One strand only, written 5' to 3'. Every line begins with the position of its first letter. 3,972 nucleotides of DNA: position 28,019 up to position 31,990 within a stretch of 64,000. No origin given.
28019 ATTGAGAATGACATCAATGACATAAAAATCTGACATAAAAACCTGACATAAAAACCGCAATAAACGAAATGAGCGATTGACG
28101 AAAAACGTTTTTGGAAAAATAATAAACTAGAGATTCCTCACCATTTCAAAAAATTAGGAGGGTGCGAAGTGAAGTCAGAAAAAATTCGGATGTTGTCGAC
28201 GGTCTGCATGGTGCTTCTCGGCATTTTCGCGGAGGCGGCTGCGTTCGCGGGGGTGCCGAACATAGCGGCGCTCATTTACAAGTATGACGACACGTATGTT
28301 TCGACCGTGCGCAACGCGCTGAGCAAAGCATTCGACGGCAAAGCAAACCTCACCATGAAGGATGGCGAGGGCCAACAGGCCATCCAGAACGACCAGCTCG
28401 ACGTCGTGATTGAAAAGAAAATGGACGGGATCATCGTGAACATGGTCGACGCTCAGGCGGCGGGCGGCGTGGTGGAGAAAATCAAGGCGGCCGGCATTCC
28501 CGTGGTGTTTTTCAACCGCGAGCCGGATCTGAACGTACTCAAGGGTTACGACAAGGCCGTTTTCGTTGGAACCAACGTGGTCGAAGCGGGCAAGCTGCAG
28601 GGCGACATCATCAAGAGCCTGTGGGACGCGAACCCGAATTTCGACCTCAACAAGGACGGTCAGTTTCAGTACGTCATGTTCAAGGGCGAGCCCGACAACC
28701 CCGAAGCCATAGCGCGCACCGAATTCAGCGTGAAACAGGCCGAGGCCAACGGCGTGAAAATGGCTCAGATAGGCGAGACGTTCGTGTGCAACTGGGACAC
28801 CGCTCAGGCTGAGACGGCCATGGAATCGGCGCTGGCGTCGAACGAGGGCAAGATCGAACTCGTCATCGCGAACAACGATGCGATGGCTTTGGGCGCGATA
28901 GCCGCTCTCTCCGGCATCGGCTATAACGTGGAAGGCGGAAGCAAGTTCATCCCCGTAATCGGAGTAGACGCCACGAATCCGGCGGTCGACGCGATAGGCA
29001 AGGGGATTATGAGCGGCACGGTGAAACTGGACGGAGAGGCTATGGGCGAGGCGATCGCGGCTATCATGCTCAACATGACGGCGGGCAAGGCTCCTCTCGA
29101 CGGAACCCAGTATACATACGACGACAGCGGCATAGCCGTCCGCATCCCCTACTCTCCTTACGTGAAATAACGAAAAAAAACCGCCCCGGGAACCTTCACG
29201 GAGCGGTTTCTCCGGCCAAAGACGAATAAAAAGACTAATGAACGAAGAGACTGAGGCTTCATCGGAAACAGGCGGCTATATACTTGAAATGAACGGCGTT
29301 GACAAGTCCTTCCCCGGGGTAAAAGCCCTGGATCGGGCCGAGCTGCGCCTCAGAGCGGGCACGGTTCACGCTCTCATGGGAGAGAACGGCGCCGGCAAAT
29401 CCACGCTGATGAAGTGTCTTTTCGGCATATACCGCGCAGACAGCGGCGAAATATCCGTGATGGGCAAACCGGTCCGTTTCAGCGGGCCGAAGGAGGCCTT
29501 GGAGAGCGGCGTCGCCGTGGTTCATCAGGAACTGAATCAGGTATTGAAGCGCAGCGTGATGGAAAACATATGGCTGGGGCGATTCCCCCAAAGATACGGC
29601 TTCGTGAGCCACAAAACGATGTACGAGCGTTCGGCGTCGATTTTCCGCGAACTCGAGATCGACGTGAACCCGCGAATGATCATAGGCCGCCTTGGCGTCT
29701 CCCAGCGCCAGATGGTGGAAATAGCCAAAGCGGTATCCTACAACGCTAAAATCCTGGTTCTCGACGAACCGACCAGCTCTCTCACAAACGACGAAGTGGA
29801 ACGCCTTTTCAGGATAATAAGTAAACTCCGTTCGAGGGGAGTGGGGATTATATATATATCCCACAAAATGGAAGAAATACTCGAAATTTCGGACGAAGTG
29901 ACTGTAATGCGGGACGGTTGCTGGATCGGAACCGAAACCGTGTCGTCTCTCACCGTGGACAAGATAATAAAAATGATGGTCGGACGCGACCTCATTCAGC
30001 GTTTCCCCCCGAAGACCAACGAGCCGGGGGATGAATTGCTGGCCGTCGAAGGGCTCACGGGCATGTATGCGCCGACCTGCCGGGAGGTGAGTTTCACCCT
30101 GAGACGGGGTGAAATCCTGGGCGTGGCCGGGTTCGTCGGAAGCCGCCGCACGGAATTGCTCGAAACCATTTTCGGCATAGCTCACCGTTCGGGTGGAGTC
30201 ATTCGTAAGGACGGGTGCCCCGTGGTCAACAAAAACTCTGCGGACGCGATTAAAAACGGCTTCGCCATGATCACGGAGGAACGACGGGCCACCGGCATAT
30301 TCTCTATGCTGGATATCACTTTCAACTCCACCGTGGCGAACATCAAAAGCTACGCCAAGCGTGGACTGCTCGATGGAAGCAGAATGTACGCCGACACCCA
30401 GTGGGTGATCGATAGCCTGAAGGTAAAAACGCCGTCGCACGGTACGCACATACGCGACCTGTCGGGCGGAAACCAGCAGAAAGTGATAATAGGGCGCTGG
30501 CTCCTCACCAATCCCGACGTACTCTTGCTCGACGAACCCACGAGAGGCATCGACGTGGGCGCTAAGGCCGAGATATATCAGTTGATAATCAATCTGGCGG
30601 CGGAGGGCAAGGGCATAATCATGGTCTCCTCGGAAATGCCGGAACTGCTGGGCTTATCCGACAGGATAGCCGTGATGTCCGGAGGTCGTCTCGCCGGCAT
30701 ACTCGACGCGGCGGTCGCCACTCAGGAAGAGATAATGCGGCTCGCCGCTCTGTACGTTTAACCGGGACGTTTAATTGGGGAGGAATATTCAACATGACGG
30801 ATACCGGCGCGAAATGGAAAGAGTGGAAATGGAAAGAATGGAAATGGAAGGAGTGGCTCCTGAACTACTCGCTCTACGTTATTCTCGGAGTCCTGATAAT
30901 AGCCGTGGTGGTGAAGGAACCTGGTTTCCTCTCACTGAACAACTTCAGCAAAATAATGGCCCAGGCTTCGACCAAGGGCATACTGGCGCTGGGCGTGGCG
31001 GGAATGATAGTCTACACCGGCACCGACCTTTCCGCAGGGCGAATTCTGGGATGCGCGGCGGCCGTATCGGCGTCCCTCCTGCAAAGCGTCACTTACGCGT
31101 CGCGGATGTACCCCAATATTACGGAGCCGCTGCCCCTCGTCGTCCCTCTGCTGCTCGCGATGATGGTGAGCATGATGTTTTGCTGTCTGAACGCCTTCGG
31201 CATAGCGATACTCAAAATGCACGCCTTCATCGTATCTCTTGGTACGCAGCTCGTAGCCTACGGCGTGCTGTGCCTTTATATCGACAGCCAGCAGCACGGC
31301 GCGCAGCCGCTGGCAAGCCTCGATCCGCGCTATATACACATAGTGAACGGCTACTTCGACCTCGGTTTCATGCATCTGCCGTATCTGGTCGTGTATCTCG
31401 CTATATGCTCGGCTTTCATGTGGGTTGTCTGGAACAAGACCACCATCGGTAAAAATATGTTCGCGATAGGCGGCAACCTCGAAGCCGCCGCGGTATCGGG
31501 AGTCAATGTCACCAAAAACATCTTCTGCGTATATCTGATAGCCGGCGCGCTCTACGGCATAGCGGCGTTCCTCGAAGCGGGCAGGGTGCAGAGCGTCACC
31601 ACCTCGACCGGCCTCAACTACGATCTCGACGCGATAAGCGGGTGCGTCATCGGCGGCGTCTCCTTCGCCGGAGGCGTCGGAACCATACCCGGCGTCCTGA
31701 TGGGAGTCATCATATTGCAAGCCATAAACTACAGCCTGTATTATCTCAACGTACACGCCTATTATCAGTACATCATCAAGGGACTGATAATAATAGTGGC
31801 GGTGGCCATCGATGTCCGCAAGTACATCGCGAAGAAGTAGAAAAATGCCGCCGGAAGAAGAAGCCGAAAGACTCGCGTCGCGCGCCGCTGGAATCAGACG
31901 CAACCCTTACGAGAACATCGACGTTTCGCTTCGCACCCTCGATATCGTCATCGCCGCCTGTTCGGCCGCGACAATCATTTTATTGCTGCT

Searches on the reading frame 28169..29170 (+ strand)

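Call 59: search_protein_families(library=pfam, proteins=[window:28169-29170:+], max_evalue=0.00001)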
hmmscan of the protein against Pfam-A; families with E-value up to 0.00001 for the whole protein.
window:28169-29170:+ (333 aa): 3 families
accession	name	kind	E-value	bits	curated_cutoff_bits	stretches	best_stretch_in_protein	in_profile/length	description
PF13407.12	Peripla_BP_4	-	1.1e-46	160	35.1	1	32-307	1-257/258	Periplasmic binding protein domain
PF00532.27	Peripla_BP_1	-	6.1e-08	32.9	22.2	1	38-302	9-259/281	Periplasmic binding proteins and sugar binding domain of LacI family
PF13377.12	Peripla_BP_3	-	6.7e-06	26.7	26.5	0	170-307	16-148/167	Periplasmic binding protein-like domain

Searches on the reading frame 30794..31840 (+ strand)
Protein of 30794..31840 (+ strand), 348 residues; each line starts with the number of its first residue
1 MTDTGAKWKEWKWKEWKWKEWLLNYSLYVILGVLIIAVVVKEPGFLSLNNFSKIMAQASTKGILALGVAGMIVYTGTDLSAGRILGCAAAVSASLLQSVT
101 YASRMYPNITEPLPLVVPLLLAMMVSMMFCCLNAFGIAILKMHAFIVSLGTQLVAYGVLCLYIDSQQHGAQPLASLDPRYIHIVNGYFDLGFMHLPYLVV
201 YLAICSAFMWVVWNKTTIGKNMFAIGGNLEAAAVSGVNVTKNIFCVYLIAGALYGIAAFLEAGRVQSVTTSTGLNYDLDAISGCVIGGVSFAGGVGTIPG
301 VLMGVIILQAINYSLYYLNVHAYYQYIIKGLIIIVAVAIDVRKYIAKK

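Call 59: search_protein_families(library=pfam, proteins=[window:30794-31840:+], max_evalue=0.00001)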
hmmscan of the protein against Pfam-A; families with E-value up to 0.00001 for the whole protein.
window:30794-31840:+ (348 aa): 1 family
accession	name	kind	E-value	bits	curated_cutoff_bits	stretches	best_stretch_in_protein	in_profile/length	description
PF02653.21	BPD_transp_2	-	5.1e-32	111.5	26.8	1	51-336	2-268/269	Branched-chain amino acid transport system / permease component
